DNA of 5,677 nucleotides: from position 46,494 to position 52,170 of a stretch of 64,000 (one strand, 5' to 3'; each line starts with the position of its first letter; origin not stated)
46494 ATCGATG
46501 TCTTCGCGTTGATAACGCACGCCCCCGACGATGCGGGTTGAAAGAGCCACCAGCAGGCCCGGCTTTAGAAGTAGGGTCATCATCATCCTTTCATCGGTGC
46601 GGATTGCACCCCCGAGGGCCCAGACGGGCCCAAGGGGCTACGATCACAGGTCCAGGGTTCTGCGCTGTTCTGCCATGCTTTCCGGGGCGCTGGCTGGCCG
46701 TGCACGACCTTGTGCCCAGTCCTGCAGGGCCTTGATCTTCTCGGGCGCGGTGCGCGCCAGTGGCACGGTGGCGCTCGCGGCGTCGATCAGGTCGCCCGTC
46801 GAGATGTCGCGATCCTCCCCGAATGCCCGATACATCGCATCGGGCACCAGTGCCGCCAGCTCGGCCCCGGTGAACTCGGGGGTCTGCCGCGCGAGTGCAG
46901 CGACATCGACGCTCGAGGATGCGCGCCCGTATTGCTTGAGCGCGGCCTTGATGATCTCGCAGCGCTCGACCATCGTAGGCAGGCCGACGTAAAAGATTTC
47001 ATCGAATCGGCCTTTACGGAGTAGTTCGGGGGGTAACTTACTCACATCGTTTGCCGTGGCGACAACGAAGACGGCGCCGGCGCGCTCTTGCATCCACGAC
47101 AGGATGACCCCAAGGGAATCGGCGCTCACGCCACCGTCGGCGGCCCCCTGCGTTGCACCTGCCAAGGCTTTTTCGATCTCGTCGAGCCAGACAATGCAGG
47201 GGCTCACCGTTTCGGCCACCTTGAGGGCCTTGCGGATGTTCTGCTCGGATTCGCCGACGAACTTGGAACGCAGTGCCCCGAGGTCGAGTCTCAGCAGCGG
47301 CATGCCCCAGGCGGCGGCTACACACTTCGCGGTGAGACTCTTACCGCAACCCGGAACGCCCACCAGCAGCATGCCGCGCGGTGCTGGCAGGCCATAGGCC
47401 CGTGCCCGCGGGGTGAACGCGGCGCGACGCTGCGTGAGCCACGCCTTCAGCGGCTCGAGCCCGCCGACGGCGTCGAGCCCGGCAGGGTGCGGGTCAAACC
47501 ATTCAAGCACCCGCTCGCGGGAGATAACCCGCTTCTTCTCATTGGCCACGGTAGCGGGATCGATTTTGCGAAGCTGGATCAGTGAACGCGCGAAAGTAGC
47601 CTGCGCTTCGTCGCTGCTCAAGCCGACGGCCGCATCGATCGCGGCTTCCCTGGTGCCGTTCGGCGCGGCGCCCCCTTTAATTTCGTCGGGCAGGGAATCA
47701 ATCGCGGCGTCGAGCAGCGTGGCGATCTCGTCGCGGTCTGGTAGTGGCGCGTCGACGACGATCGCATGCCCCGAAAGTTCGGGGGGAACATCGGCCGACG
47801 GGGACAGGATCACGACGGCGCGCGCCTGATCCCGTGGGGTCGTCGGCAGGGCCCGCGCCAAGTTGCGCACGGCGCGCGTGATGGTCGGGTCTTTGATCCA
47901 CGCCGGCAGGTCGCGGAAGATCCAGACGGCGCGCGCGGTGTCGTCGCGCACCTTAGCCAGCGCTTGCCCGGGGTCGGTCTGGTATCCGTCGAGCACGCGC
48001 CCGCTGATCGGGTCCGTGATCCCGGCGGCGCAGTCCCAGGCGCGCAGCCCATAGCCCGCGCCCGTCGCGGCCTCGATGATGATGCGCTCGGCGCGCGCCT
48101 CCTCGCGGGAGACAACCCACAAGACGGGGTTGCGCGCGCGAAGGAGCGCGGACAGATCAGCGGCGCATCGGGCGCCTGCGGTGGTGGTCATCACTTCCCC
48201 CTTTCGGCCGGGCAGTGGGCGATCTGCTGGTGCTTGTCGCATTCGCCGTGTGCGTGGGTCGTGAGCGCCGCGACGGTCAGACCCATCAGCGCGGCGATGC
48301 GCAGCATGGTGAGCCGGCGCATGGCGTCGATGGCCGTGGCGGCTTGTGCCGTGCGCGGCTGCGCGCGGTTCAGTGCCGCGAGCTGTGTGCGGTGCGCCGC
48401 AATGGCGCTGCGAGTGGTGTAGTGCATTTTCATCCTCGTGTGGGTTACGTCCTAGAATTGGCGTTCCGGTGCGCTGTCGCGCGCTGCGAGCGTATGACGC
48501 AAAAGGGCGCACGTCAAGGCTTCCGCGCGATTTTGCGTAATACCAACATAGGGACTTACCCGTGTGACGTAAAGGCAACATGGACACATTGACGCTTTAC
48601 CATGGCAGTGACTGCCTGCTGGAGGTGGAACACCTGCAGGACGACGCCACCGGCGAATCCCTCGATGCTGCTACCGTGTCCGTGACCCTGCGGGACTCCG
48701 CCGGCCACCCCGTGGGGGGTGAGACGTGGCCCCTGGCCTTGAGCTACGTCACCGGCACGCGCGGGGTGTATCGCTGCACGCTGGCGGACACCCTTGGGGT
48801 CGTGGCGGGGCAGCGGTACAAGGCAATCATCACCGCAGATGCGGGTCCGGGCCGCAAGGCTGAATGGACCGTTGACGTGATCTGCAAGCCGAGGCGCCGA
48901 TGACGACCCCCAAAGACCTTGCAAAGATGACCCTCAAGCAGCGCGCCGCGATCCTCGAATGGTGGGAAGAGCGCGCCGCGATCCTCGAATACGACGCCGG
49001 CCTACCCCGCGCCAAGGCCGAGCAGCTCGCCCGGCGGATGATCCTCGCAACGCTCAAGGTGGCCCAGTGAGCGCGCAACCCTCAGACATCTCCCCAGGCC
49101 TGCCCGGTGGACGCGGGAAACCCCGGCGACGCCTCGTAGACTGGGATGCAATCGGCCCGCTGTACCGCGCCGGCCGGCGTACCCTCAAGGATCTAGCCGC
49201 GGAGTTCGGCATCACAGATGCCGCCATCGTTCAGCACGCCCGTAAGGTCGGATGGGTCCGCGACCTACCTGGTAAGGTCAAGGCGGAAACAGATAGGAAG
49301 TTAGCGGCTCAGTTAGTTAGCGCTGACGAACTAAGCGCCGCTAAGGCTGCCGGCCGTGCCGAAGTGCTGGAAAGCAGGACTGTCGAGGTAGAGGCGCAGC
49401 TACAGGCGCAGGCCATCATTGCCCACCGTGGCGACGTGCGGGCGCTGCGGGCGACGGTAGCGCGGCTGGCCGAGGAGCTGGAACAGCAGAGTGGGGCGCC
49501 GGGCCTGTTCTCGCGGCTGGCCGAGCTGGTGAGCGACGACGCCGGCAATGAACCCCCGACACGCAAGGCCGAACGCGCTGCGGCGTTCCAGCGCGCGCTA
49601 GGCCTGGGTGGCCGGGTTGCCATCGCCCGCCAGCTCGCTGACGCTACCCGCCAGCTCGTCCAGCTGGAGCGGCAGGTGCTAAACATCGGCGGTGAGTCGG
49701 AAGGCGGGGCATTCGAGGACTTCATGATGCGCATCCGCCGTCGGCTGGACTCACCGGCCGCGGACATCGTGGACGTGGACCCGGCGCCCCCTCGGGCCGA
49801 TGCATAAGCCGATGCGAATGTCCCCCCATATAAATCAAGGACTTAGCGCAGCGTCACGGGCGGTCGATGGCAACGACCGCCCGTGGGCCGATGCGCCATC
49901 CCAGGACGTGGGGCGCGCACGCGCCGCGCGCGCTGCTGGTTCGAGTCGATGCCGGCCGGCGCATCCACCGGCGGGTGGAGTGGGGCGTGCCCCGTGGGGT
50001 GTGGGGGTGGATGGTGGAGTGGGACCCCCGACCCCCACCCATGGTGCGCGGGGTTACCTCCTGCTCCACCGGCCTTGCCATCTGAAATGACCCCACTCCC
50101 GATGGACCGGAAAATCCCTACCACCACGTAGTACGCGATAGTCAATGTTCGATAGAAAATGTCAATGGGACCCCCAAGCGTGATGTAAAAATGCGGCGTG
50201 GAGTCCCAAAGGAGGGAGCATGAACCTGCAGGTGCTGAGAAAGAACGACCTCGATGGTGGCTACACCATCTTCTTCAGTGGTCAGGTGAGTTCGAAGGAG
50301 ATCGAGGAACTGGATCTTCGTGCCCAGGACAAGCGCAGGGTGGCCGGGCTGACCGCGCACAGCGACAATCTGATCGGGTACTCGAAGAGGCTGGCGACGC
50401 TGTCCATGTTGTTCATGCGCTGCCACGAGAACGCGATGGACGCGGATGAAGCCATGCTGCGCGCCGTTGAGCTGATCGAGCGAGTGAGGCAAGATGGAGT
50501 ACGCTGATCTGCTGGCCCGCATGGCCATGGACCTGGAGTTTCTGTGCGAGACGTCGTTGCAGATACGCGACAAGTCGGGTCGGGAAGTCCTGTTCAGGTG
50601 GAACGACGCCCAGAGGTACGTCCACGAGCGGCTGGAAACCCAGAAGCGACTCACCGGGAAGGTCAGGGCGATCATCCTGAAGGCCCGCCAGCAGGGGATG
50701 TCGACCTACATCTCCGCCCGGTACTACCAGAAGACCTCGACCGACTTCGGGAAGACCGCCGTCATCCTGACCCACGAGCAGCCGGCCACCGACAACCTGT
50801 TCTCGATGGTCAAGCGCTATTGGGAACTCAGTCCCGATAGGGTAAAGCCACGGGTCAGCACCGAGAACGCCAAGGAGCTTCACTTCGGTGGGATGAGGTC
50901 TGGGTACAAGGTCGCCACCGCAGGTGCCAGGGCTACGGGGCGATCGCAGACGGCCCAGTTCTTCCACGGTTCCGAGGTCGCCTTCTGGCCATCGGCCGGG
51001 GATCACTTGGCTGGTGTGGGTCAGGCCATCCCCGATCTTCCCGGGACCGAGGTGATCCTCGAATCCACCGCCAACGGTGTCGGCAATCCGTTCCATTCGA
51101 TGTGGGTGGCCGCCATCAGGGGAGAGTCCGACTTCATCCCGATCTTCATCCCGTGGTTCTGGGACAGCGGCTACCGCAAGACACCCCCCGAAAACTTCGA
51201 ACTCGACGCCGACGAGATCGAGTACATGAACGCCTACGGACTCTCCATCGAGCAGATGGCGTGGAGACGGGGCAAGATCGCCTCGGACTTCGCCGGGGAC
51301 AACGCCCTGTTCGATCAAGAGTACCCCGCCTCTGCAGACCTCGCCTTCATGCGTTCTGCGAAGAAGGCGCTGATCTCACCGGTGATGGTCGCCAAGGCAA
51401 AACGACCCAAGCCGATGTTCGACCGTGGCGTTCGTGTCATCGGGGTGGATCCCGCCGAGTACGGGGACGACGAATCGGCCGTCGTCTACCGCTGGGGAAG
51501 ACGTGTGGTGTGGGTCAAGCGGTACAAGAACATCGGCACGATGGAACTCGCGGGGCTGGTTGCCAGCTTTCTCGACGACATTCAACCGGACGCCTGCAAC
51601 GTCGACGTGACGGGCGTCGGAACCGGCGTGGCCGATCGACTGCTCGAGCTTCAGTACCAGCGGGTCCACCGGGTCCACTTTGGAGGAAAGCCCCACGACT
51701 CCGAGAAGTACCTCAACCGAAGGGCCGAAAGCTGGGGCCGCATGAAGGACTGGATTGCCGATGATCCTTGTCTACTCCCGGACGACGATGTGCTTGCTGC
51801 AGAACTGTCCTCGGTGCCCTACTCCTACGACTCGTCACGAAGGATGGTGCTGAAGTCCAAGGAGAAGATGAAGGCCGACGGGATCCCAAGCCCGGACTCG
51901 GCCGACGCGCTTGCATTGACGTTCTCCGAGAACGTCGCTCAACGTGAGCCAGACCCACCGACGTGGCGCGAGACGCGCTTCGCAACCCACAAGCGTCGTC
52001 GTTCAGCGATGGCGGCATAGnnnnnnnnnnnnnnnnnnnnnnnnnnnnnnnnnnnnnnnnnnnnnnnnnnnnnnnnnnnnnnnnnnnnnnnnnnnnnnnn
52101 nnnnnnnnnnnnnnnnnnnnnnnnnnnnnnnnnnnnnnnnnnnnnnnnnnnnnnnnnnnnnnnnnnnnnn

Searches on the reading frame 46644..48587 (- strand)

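Call 87: search_protein_families(library=phrogs, proteins=[window:46644-48587:-], max_evalue=0.00001)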
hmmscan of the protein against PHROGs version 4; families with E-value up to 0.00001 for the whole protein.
window:46644-48587:- (647 aa): 6 families
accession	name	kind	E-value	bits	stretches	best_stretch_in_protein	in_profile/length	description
phrog_8638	-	unknown function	3.7e-164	548.5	1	136-643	16-549/568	-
phrog_10401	-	other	1.7e-39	137.1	1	402-566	459-618/667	ATPase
phrog_3757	-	unknown function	4.7e-29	102.9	1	397-604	120-324/367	-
phrog_30773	-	unknown function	6.4e-26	91.8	1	399-599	192-396/666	-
phrog_9172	-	unknown function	8.7e-15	55.5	1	404-539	108-247/509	-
phrog_10440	-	unknown function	1.9e-06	27.6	1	399-588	228-399/483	-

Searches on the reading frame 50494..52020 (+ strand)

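Call 87: search_protein_families(library=phrogs, proteins=[window:50494-52020:+], max_evalue=0.00001)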
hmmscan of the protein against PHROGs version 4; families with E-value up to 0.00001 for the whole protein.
window:50494-52020:+ (508 aa): 2 families
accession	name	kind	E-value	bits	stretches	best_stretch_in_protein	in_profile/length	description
phrog_2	-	head and packaging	1.1e-26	94.9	1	32-485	262-598/807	terminase large subunit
phrog_26724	-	unknown function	9.7e-06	26.3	0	23-195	22-185/192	-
